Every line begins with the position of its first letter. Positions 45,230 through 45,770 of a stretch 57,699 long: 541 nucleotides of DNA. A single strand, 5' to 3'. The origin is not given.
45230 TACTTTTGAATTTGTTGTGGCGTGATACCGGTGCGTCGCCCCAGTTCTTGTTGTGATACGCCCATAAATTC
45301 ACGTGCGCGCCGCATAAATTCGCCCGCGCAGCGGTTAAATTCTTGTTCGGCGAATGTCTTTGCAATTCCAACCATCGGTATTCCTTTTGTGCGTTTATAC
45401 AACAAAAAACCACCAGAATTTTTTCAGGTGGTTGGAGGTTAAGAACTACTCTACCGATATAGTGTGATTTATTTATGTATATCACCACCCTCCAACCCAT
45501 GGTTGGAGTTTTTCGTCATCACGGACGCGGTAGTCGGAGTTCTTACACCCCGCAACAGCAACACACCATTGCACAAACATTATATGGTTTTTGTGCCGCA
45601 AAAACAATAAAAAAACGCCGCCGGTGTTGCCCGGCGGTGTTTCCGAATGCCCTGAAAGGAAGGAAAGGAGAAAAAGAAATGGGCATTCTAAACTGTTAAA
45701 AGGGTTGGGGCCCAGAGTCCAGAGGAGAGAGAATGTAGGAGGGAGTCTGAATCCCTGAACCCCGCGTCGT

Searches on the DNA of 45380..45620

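Call 71: search_rna_families(source=window, start=45380, end=45620, threshold=evalue, max_evalue=10, show_alignments=1)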
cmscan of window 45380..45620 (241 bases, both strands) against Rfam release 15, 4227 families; matches with E-value up to 10: 6.
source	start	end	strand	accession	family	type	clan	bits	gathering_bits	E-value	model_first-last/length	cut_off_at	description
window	45402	45479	-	RF02846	Ref84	Gene; antisense;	-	17.4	52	6.9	1-87/87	no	Enterococcus sRNA 84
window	45433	45494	-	RF00055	SNORD96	Gene; snRNA; snoRNA; CD-box;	CL00072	15.5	43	3.2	1-85/85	no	Small nucleolar RNA SNORD96 family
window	45433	45495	-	RF00205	snoR41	Gene; snRNA; snoRNA; CD-box;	CL00068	15.1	40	5.6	1-97/97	no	Small nucleolar RNA R41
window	45402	45456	-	RF02399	NsiR1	Gene; sRNA;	-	12.6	39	4.8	1-60/60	no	Nitrogen stress-induced RNA 1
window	45433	45497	+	RF01277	snoU54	Gene; snRNA; snoRNA; CD-box;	CL00008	12.2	35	10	1-67/67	no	Small nucleolar RNA U54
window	45607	45620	-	RF02676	Esr41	Gene; sRNA;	-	12.1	102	7.2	61-74/74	5'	Enterohemorrhagic E. coli sRNA 41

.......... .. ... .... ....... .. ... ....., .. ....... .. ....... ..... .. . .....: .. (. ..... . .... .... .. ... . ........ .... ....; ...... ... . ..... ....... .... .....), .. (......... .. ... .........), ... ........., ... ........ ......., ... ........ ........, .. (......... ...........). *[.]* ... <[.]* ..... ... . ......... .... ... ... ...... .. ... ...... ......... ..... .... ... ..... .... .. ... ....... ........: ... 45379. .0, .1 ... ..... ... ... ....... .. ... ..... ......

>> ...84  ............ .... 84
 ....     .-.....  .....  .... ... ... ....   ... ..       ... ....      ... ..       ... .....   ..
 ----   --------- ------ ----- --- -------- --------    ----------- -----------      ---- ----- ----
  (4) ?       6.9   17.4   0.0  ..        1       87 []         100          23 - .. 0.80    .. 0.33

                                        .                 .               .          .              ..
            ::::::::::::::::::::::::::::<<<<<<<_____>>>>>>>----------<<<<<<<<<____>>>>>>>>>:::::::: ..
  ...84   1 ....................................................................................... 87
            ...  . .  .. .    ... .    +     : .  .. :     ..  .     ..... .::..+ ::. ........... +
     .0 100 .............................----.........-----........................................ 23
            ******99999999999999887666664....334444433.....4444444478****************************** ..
